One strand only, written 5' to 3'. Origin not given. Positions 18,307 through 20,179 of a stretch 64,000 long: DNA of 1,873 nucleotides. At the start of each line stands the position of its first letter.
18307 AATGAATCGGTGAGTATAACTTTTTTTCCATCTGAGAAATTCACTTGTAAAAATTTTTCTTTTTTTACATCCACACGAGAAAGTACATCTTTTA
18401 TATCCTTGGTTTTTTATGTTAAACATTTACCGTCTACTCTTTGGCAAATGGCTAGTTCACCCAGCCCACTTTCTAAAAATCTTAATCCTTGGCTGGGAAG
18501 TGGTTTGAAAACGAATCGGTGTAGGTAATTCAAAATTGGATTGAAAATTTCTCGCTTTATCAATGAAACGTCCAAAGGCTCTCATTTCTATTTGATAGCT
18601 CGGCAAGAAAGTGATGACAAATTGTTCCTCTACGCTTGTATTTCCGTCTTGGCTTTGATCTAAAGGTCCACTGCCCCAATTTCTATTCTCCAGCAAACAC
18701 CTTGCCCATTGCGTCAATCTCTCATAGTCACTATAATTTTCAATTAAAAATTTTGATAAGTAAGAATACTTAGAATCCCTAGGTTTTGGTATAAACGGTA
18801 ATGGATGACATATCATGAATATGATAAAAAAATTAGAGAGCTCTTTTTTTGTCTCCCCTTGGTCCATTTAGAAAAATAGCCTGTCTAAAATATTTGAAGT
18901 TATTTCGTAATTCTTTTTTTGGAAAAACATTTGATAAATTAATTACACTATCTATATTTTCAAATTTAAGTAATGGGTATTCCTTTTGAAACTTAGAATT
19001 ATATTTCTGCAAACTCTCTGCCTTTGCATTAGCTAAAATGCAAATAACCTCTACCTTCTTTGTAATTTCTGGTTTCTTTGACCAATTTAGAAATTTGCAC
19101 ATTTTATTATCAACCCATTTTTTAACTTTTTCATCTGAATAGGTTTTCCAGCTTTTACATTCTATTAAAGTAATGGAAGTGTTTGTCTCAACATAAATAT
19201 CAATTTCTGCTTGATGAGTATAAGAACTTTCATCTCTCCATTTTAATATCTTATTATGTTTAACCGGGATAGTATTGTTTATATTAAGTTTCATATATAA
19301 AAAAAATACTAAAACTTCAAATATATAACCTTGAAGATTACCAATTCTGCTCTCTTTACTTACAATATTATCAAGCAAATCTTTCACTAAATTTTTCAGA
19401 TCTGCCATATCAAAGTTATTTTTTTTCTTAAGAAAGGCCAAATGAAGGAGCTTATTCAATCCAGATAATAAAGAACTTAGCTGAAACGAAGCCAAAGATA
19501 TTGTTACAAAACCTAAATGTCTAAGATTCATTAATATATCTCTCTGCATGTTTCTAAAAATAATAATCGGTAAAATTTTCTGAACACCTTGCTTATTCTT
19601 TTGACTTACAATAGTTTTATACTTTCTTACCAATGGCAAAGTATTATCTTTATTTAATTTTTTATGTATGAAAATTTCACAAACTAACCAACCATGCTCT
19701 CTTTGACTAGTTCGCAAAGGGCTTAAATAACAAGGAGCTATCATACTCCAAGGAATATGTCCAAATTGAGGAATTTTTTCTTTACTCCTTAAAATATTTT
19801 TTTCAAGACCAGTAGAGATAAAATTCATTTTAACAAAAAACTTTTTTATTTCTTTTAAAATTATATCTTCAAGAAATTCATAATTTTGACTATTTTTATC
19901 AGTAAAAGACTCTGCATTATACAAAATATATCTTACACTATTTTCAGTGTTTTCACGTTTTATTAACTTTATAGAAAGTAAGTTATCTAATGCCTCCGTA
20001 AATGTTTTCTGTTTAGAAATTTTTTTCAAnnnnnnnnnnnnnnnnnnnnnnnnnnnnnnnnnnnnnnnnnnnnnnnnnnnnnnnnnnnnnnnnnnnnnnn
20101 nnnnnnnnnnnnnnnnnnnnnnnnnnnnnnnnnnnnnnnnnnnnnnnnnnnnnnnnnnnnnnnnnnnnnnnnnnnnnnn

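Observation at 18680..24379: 5.35 kb defence cassette bracketed by apparently identical 175-bp direct repeats derived from the multicopper-oxidase promoter and 5' end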

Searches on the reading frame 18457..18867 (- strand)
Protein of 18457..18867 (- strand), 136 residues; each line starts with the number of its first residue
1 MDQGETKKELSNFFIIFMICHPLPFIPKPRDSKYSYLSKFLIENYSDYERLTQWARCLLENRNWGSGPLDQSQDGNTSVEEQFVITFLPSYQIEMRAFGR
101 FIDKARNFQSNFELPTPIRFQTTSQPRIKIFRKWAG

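Call 7: search_protein_families(library=pfam, proteins=[window:18457-18867:-], max_evalue=0.01)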
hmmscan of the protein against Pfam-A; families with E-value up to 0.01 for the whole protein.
window:18457-18867:- (136 aa): 0 families

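Call 8: search_protein_families(library=padloc, proteins=[window:18457-18867:-], max_evalue=0.01)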
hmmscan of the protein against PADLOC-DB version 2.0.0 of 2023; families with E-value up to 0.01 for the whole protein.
window:18457-18867:- (136 aa): 0 families

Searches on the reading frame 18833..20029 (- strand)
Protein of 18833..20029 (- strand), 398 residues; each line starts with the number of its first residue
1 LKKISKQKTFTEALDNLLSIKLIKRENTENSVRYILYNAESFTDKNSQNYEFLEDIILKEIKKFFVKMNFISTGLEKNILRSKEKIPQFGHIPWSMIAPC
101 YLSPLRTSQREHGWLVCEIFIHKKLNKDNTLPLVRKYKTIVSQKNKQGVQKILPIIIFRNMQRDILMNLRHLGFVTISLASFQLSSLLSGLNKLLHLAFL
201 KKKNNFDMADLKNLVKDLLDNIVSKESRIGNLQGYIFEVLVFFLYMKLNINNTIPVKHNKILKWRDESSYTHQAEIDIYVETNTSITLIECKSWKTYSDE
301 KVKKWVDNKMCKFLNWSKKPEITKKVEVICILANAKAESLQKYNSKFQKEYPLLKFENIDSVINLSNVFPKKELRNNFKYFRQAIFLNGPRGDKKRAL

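Call 7: search_protein_families(library=pfam, proteins=[window:18833-20029:-], max_evalue=0.01)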
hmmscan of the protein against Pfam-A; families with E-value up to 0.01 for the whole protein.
window:18833-20029:- (398 aa): 2 families
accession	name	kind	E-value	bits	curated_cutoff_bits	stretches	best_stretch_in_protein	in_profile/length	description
PF03008.20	DUF234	-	0.00048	20.9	22.5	1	228-304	27-99/100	Archaea bacterial proteins of unknown function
PF08378.17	NERD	-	0.00084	20.3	22.1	1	256-328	23-90/111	Nuclease-related domain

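Call 8: search_protein_families(library=padloc, proteins=[window:18833-20029:-], max_evalue=0.01)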
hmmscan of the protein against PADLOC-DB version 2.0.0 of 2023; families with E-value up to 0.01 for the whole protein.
window:18833-20029:- (398 aa): 1 family
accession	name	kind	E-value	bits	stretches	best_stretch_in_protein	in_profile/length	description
PDLC02338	AbiLii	-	0.0091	14.4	0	118-172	66-119/125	AbiLii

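Call 23: find_homologous_proteins(query=window:18833-20029:-, max_evalue=0.001)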
Query window:18833-20029:- (398 aa): 1 proteins with E <= 0.001 among 3460 candidates.
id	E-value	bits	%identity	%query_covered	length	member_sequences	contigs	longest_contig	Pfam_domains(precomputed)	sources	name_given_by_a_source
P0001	3.0e-258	874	100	100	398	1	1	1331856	-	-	-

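Call 28: search_protein_representatives(protein=window:18833-20029:-)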
Query: 398 residues. Proteins with E-value up to 0.001 (for the whole library): 182; up to 1e-10: 25; up to 1e-30: 2. The best 150 are listed.
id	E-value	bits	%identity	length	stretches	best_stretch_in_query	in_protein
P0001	9.7e-259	873.9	100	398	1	1-398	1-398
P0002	8.1e-32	127.1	29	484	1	6-381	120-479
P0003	4.8e-28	114.6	37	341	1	2-209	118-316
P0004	2.1e-19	86.2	31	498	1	2-374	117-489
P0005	5.3e-17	78.3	26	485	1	8-330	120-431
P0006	1.1e-15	74.0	25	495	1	6-366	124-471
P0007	1.8e-14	70.0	26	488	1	2-335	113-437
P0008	3.0e-14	69.2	27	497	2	40-319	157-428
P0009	7.5e-13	64.6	28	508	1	54-311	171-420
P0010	1.2e-12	63.9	27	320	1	80-310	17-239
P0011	1.4e-12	63.7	29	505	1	5-311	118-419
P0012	1.4e-12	63.7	27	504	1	13-307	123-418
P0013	2.6e-12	62.9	24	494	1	49-328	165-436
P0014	3.7e-12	62.4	26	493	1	14-344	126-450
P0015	4.0e-12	62.2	26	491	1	5-334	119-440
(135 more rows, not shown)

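Call 30: search_protein_families(library=pfam, proteins=[P0002, P0004, P0005, P0006, P0011], max_evalue=0.01)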
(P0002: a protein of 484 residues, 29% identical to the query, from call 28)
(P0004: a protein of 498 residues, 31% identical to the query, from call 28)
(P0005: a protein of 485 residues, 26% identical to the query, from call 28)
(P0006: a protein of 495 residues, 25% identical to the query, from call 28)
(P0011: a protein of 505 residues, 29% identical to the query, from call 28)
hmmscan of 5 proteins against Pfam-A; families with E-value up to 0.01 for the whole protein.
P0002 (484 aa): 0 families

P0004 (498 aa): 1 family
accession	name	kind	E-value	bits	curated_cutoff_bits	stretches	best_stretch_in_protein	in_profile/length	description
PF08378.17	NERD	-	0.0015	19.4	22.1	1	363-433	20-80/111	Nuclease-related domain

P0005 (485 aa): 0 families

P0006 (495 aa): 2 families
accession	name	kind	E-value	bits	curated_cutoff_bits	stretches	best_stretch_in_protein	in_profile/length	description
PF13635.12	DUF4143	-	0.0086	16.3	28.1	0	337-394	102-158/160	Domain of unknown function (DUF4143)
PF08378.17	NERD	-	0.0087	17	22.1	0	346-412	6-73/111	Nuclease-related domain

P0011 (505 aa): 1 family
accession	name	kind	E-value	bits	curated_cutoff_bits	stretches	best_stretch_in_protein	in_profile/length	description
PF08378.17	NERD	-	1.8e-05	25.7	22.1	1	352-445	5-95/111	Nuclease-related domain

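Call 31: search_protein_families(library=padloc, proteins=[P0002, P0004, P0005, P0006, P0011], max_evalue=0.01)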
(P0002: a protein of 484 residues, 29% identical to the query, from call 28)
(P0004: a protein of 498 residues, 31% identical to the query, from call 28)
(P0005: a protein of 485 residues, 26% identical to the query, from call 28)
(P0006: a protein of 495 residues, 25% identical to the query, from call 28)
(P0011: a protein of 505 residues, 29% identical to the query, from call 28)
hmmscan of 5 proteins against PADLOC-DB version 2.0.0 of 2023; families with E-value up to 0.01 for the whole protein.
P0002 (484 aa): 0 families

P0004 (498 aa): 0 families

P0005 (485 aa): 0 families

P0006 (495 aa): 4 families
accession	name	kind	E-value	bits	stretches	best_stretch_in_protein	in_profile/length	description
PDLC01891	CARF4--CARF_PDDEXK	-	0.0009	16.9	1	318-407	184-269/319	-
PDLC01890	CARF4--CARF_PDDEXK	-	0.002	15.6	1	341-396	232-290/366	-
PDLC01968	CARF_PDDEXK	-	0.0069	13.5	0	336-401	235-299/361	-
PDLC01903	CARF4--CARF_PDDEXK_TM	-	0.01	13.3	0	342-397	269-318/380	-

P0011 (505 aa): 5 families
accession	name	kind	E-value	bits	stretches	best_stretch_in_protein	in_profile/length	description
PDLC01891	CARF4--CARF_PDDEXK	-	6.4e-05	20.7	1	333-406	192-262/319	-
PDLC01893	CARF4--CARF_PDDEXK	-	0.0015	15.9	1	365-410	279-324/382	-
PDLC01037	Csx1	-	0.0024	15.5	1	320-401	197-252/320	ARF+Nuclease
PDLC01894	CARF4--CARF_PDDEXK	-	0.0032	14.8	1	365-405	225-262/336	-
PDLC04790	PDC-S01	-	0.0092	12.7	0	344-408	309-374/422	-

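Call 32: find_encoding_contigs(protein=P0002, flank=10000, max_places=6)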
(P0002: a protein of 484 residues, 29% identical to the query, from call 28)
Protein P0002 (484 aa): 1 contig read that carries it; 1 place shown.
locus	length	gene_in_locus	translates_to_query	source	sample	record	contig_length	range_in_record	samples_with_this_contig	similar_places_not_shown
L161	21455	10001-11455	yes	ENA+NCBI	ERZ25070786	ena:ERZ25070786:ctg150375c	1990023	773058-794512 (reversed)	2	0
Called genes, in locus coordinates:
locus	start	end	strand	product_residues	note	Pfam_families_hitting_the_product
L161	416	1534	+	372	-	-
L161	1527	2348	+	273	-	-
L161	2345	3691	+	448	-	PF00145:DNA_methylase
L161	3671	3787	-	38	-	-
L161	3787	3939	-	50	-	-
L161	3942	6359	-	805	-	PF00082:Peptidase_S8, PF17963:Big_9 (faint), PF01483:P_proprotein, PF05345:He_PIG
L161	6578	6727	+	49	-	-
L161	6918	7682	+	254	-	PF03309:Pan_kinase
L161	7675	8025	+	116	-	-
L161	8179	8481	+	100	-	PF07876:Dabb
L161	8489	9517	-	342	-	PF00814:TsaD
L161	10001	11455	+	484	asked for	-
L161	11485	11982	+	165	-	-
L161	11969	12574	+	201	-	PF08937:ThsB_TIR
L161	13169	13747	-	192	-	-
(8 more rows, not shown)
